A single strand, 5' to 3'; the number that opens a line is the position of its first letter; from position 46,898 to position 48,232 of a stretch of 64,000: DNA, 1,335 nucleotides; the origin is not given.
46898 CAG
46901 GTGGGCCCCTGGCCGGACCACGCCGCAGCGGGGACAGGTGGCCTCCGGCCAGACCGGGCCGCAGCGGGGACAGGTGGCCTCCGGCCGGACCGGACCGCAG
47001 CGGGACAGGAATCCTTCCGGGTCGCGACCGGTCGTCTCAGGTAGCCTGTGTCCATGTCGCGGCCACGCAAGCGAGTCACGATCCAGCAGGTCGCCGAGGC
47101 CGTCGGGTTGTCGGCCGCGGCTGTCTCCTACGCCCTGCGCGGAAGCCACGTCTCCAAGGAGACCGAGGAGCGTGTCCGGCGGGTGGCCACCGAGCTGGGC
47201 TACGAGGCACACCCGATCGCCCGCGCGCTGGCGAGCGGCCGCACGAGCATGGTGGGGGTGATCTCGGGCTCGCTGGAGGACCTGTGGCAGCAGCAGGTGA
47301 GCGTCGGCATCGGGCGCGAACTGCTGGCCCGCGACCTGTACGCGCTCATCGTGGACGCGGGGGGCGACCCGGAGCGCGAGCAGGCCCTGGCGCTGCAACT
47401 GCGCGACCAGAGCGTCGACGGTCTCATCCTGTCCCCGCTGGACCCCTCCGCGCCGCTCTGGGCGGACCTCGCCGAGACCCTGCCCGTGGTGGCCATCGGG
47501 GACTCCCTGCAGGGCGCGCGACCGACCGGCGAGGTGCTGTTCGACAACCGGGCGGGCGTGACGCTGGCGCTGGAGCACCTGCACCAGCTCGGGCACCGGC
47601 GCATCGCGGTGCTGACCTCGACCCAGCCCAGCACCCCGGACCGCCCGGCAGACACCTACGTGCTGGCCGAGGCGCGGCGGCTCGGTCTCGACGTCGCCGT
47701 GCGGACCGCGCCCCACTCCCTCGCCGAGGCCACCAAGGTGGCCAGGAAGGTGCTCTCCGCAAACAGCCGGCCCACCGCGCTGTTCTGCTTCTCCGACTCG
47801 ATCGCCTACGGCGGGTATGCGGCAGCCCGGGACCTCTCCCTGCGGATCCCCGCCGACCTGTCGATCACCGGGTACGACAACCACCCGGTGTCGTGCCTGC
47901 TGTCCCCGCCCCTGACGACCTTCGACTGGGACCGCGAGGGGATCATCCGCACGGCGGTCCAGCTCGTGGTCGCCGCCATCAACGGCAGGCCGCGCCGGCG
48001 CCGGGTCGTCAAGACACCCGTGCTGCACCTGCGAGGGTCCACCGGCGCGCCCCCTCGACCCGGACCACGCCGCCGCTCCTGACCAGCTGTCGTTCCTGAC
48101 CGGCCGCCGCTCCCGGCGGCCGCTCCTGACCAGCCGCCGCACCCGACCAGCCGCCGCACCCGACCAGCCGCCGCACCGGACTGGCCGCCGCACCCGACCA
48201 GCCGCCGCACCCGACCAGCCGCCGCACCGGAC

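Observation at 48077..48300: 17-bp x12 tandem repeat array filling a convergent intergenic region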

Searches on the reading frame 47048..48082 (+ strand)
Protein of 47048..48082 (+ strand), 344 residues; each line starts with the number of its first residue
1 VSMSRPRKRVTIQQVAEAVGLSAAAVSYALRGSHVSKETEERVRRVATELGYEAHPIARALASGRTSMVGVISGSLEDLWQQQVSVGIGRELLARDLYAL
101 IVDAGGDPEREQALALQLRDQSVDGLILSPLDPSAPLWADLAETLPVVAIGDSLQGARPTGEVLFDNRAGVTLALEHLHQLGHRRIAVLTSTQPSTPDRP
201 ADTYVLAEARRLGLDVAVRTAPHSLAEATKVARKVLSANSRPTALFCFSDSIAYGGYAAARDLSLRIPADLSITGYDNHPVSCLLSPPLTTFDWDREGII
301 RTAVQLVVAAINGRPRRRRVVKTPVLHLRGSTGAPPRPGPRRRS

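Call 6: search_protein_families(library=pfam, proteins=[window:47048-48082:+])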
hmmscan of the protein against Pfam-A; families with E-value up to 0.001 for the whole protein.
window:47048-48082:+ (344 aa): 4 families
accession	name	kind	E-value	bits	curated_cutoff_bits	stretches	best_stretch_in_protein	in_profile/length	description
PF13377.12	Peripla_BP_3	-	4.3e-31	108.7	26.5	1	176-332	2-167/167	Periplasmic binding protein-like domain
PF00532.27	Peripla_BP_1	-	6.2e-18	65.7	22.2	1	68-324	3-274/281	Periplasmic binding proteins and sugar binding domain of LacI family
PF13407.12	Peripla_BP_4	-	3.1e-08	33.9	35.1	1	69-314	1-257/258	Periplasmic binding protein domain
PF00356.27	LacI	-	3.7e-08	33.5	27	1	11-53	1-44/46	Bacterial regulatory proteins, lacI family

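Call 10: find_homologous_proteins(query=window:47048-48082:+, max_evalue=1e-30)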
Query window:47048-48082:+ (344 aa): 2083 proteins with E <= 1e-30 among 8000 candidates; the best 120 are listed.
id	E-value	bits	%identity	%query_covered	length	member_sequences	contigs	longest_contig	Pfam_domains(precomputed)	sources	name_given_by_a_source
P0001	1.5e-216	736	100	99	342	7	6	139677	PF13377.13,PF00532.28,PF00356.28,PF13407.13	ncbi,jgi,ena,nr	ncbi:MAG TPA: LacI family DNA-binding transcriptional regulator [Actinomycetes bacterium]|jgi:LacI f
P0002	3.3e-179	614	85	96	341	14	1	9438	PF13377.13,PF00532.28,PF00356.28,PF13407.13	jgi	jgi:LacI family transcriptional regulator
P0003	8.5e-170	583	81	98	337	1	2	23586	PF13377.13,PF00532.28,PF00356.28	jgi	jgi:LacI family transcriptional regulator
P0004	1.0e-169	582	79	99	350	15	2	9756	PF13377.13,PF00532.28,PF00356.28,PF13407.13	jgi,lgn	jgi:LacI family transcriptional regulator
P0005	1.8e-168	578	81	97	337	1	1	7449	PF13377.13,PF00532.28,PF00356.28,PF13407.13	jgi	jgi:LacI family transcriptional regulator, galactose operon repressor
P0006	6.8e-166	570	79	98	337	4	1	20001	PF13377.13,PF00532.28,PF00356.28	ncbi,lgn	-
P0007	1.1e-164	566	79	97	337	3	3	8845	PF13377.13,PF00532.28,PF00356.28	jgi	jgi:LacI family transcriptional regulator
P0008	1.1e-162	559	78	96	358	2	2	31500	PF13377.13,PF00532.28,PF00356.28,PF13407.13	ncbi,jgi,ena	-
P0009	3.7e-154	531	76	96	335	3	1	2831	PF13377.13,PF00532.28,PF00356.28,PF13407.13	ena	-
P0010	3.8e-153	528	76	96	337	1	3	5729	PF13377.13,PF00532.28,PF00356.28,PF13407.13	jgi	jgi:DNA-binding LacI/PurR family transcriptional regulator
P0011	1.4e-150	519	74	96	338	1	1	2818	PF13377.13,PF00532.28,PF00356.28,PF13407.13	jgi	jgi:LacI family transcriptional regulator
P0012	3.1e-150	518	73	97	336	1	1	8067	PF13377.13,PF00532.28,PF00356.28,PF13407.13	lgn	-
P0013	3.9e-150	518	75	97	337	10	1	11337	PF13377.13,PF00532.28,PF00356.28,PF13407.13,PF13458.13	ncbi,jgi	ncbi:MAG TPA: LacI family DNA-binding transcriptional regulator [Pseudonocardiaceae bacterium]|jgi:L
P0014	9.0e-149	513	74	96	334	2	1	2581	PF13377.13,PF00532.28,PF00356.28,PF13407.13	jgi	jgi:LacI family transcriptional regulator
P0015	2.8e-148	512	74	97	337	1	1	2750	PF13377.13,PF00532.28,PF00356.28,PF13407.13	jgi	jgi:LacI family transcriptional regulator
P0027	4.8e-144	498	71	97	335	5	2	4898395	PF13377.13,PF00532.28,PF00356.28,PF13407.13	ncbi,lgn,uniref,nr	ncbi:LacI family transcriptional regulator [Carbonactinospora thermoautotrophica]|uniref:Transcripti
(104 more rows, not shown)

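Call 13: find_encoding_contigs(protein=P0001, flank=6000, max_places=10)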
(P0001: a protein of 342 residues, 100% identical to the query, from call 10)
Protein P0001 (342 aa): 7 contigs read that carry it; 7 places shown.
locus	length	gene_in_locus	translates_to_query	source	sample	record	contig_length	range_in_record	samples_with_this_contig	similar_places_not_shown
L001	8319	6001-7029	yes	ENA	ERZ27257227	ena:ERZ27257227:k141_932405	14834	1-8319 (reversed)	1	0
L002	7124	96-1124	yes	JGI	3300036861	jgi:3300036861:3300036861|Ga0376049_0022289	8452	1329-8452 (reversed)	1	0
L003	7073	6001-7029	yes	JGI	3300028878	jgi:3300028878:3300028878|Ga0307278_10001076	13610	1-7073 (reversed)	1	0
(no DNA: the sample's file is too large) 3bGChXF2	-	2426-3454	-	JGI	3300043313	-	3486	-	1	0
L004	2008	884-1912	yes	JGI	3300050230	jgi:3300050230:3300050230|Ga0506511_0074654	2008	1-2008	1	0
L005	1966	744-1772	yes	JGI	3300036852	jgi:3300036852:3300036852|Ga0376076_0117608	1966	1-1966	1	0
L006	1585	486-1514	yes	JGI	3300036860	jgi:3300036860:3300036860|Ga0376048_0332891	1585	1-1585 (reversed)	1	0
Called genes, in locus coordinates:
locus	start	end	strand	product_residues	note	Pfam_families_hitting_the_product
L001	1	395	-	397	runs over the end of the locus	PF01547:SBP_bac_1, PF13416:SBP_bac_8, PF13343:SBP_bac_6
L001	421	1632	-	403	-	PF00005:ABC_tran, PF08402:TOBE_2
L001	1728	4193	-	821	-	PF00491:Arginase, PF00221:Lyase_aromatic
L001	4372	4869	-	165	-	PF05995:CDO_I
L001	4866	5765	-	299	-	-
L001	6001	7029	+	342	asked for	PF00356:LacI, PF00532:Peripla_BP_1, PF13407:Peripla_BP_4, PF13377:Peripla_BP_3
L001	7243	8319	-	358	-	?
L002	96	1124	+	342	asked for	PF00356:LacI, PF00532:Peripla_BP_1, PF13407:Peripla_BP_4, PF13377:Peripla_BP_3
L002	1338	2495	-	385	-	PF08240:ADH_N, PF00107:ADH_zinc_N, PF13602:ADH_zinc_N_2 (weak)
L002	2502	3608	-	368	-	PF02746:MR_MLE_N (weak), PF13378:MR_MLE_C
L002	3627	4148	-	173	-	PF08714:Fae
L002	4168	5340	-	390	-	PF08240:ADH_N, PF16912:Glu_dehyd_C (weak), PF00107:ADH_zinc_N, PF13602:ADH_zinc_N_2 (weak)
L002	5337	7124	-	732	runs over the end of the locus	PF00005:ABC_tran, PF02463:SMC_N (weak), PF13191:AAA_16 (faint), PF00004:AAA (faint), PF13304:AAA_21 (weak), PF08352:oligo_HPY, PF00005:ABC_tran, PF08352:oligo_HPY, +1 more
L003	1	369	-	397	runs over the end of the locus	PF01547:SBP_bac_1, PF13416:SBP_bac_8, PF13343:SBP_bac_6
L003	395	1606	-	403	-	PF00005:ABC_tran, PF08402:TOBE_2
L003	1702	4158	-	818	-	PF00491:Arginase, PF00221:Lyase_aromatic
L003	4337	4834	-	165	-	PF05995:CDO_I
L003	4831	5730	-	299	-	-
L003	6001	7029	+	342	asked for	PF00356:LacI, PF00532:Peripla_BP_1, PF13407:Peripla_BP_4, PF13377:Peripla_BP_3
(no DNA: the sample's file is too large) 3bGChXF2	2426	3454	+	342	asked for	PF00356:LacI, PF00532:Peripla_BP_1, PF13407:Peripla_BP_4, PF13377:Peripla_BP_3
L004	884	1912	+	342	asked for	PF00356:LacI, PF00532:Peripla_BP_1, PF13407:Peripla_BP_4, PF13377:Peripla_BP_3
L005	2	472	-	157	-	?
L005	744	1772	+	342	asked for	PF00356:LacI, PF00532:Peripla_BP_1, PF13407:Peripla_BP_4, PF13377:Peripla_BP_3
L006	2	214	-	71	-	?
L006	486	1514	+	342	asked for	PF00356:LacI, PF00532:Peripla_BP_1, PF13407:Peripla_BP_4, PF13377:Peripla_BP_3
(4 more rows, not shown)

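Call 14: find_encoding_contigs(protein=P0002, flank=6000, max_places=4)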
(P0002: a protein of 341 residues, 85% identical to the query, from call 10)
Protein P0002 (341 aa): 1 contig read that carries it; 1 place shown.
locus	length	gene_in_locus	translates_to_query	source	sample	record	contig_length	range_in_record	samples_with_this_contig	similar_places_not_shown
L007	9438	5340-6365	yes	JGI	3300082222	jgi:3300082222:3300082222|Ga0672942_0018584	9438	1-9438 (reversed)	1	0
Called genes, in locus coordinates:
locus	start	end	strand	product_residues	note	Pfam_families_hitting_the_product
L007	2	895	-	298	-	?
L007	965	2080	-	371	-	PF00756:Esterase, PF00561:Abhydrolase_1 (weak)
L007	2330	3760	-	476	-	PF00221:Lyase_aromatic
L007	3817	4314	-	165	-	PF05995:CDO_I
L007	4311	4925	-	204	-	-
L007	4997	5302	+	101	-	-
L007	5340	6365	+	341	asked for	PF00356:LacI, PF00532:Peripla_BP_1, PF13407:Peripla_BP_4, PF13377:Peripla_BP_3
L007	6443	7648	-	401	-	PF01979:Amidohydro_1, PF07969:Amidohydro_3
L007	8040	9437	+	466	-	?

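Call 15: find_encoding_contigs(protein=P0003, flank=6000, max_places=4)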
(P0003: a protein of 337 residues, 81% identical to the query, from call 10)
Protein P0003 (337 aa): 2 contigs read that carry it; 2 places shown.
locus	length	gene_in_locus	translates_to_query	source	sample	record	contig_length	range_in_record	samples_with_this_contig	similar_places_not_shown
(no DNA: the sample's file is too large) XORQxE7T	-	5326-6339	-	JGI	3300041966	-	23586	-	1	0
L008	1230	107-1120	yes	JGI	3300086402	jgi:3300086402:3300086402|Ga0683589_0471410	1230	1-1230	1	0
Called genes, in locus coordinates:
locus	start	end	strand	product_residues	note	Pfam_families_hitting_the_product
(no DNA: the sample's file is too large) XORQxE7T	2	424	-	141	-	?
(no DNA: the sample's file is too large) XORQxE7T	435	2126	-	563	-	PF00496:SBP_bac_5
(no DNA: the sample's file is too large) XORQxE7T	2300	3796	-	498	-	PF00221:Lyase_aromatic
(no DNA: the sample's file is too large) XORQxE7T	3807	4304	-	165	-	PF05995:CDO_I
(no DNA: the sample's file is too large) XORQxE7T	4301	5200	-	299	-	-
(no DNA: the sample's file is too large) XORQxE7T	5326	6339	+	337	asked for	PF00356:LacI, PF00532:Peripla_BP_1, PF13377:Peripla_BP_3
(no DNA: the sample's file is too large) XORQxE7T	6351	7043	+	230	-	PF01791:DeoC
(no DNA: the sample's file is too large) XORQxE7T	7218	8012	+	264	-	PF00480:ROK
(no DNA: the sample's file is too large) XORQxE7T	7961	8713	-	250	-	PF00392:GntR, PF07702:UTRA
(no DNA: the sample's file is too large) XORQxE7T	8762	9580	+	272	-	PF10740:DUF2529 (faint), PF13580:SIS_2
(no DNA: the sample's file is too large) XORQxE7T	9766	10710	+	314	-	PF13407:Peripla_BP_4, PF00532:Peripla_BP_1 (weak)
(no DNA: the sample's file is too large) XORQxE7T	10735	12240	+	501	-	PF00005:ABC_tran, PF13304:AAA_21 (faint), PF00005:ABC_tran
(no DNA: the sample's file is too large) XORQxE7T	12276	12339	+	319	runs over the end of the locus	PF02653:BPD_transp_2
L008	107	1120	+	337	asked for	PF00356:LacI, PF00532:Peripla_BP_1, PF13377:Peripla_BP_3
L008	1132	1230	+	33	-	?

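Call 32: find_encoding_contigs(protein=P0008, flank=10000, max_places=2)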
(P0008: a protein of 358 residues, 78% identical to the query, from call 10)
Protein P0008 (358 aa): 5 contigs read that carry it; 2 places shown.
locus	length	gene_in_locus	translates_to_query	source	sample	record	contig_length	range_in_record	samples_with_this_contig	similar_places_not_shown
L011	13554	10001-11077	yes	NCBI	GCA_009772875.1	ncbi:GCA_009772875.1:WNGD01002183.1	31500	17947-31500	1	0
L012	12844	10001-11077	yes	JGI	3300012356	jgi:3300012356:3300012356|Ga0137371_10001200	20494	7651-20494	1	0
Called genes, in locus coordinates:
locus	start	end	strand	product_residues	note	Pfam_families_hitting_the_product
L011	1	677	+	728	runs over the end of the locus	PF20720:nSTAND3 (faint)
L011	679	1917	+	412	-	-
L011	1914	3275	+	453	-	PF14362:DUF4407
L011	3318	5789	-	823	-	PF00933:Glyco_hydro_3, PF01915:Glyco_hydro_3_C, PF14310:Fn3-like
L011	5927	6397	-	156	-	PF01047:MarR, PF12802:MarR_2, PF13463:HTH_27 (weak)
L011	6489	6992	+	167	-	PF00903:Glyoxalase, PF22677:Ble-like_N, PF18029:Glyoxalase_6 (weak)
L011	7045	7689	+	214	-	PF01370:Epimerase, PF05368:NmrA, PF13460:NAD_binding_10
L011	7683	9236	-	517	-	PF00221:Lyase_aromatic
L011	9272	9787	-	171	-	PF05995:CDO_I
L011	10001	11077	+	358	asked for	PF00356:LacI, PF00532:Peripla_BP_1, PF13407:Peripla_BP_4, PF13377:Peripla_BP_3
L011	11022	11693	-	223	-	PF00072:Response_reg, PF08281:Sigma70_r4_2 (faint), PF00196:GerE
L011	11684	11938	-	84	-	PF02518:HATPase_c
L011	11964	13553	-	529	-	?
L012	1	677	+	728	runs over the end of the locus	PF20720:nSTAND3 (faint)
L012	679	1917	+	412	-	-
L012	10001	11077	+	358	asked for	PF00356:LacI, PF00532:Peripla_BP_1, PF13407:Peripla_BP_4, PF13377:Peripla_BP_3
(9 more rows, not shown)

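Call 33: find_encoding_contigs(protein=P0006, flank=10000, max_places=2)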
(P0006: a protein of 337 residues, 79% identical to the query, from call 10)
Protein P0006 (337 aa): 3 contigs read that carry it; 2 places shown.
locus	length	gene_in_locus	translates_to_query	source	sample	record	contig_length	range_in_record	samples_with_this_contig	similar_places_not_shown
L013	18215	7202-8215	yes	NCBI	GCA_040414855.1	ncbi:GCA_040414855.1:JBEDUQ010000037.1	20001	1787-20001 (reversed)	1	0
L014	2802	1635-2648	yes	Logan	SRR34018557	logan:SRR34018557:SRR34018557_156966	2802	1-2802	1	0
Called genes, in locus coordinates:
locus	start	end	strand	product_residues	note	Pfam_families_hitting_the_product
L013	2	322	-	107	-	?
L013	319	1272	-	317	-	PF19300:BPD_transp_1_N, PF00528:BPD_transp_1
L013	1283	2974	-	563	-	PF00496:SBP_bac_5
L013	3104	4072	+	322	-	PF09339:HTH_IclR, PF12802:MarR_2 (weak), PF25213:HVO_A0261_N (weak), PF01614:IclR_C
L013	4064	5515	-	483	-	PF00221:Lyase_aromatic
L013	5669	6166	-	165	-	PF05995:CDO_I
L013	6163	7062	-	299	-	-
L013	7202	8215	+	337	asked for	PF00356:LacI, PF00532:Peripla_BP_1, PF13377:Peripla_BP_3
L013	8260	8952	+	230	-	PF01791:DeoC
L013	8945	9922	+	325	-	PF00480:ROK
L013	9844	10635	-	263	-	PF00392:GntR, PF07702:UTRA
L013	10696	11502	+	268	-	PF10740:DUF2529 (faint), PF13580:SIS_2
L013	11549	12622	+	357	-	PF13407:Peripla_BP_4, PF00532:Peripla_BP_1 (weak)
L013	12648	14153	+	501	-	PF00005:ABC_tran, PF13304:AAA_21 (faint), PF00005:ABC_tran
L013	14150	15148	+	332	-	PF02653:BPD_transp_2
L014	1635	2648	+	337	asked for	PF00356:LacI, PF00532:Peripla_BP_1, PF13377:Peripla_BP_3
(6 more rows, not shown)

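Call 34: find_encoding_contigs(protein=P0004, flank=10000, max_places=2)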
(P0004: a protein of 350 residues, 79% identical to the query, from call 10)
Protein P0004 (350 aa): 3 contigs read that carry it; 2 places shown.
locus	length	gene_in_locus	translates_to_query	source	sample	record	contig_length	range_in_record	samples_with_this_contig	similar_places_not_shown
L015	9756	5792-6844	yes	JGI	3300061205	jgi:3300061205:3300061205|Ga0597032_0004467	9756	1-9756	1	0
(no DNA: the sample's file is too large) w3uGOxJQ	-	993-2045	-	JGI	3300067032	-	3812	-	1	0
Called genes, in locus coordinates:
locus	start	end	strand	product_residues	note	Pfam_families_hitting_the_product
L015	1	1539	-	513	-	?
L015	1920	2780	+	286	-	PF25213:HVO_A0261_N (weak), PF09339:HTH_IclR, PF01614:IclR_C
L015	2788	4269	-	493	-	PF00221:Lyase_aromatic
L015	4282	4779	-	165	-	PF05995:CDO_I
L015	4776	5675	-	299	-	PF04909:Amidohydro_2 (faint)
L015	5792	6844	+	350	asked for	PF00356:LacI, PF00532:Peripla_BP_1, PF13407:Peripla_BP_4 (faint), PF13377:Peripla_BP_3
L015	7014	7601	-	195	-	PF01590:GAF (weak), PF13185:GAF_2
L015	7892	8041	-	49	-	-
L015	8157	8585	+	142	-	PF10604:Polyketide_cyc2, PF03364:Polyketide_cyc (weak)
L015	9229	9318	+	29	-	-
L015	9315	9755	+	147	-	?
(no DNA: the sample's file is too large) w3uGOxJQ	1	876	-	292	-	?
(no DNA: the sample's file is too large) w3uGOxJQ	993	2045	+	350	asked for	PF00356:LacI, PF00532:Peripla_BP_1, PF13407:Peripla_BP_4 (faint), PF13377:Peripla_BP_3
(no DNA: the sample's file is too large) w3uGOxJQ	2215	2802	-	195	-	PF01590:GAF (weak), PF13185:GAF_2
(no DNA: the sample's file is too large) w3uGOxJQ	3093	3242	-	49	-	-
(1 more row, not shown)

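Call 35: find_encoding_contigs(protein=P0027, flank=10000, max_places=1)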
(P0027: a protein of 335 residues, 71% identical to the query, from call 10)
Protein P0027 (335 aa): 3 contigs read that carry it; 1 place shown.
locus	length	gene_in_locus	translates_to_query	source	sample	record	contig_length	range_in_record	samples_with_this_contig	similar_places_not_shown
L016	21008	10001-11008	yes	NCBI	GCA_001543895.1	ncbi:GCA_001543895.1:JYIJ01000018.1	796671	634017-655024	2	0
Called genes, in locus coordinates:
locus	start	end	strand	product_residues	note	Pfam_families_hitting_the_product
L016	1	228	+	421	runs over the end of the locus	PF00155:Aminotran_1_2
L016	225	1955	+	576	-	PF00881:Nitroreductase, PF02277:DBI_PRT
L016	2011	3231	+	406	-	PF13241:NAD_binding_7, PF00590:TP_methylase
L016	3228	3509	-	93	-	PF08962:Rv2632c-like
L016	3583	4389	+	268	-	PF22435:MRM3-like_sub_bind (weak), PF00588:SpoU_methylase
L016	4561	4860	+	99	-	-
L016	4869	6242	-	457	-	PF01381:HTH_3 (faint), PF27520:SP15_N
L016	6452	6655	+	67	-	-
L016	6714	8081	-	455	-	PF05977:MFS_3, PF07690:MFS_1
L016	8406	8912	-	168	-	PF05995:CDO_I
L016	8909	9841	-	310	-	-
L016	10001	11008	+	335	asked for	PF00356:LacI, PF00532:Peripla_BP_1, PF13407:Peripla_BP_4, PF13377:Peripla_BP_3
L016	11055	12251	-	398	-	PF01070:FMN_dh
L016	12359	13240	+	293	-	PF01418:HTH_6, PF01380:SIS (weak)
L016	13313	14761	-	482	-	PF00221:Lyase_aromatic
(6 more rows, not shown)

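Call 51: list_cluster_members(proteins=[P0001])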
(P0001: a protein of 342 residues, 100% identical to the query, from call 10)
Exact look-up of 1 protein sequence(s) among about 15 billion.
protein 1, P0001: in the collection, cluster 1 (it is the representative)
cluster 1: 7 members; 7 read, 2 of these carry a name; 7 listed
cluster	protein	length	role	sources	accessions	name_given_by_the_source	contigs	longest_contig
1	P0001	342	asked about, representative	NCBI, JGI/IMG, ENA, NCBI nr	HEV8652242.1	MAG TPA: LacI family DNA-binding transcriptional regulator [Actinomycetes bacterium] | LacI family transcriptional regulator | LacI family DNA-binding transcriptional regulator [Actinomycetes bacterium]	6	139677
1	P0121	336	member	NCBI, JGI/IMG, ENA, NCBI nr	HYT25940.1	MAG TPA: LacI family DNA-binding transcriptional regulator [Actinomycetota bacterium] | LacI family DNA-binding transcriptional regulator [Actinomycetota bacterium]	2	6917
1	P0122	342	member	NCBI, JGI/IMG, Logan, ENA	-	-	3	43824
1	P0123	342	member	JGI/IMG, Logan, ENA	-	-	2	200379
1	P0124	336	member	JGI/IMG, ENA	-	-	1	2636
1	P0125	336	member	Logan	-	-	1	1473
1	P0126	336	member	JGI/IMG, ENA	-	-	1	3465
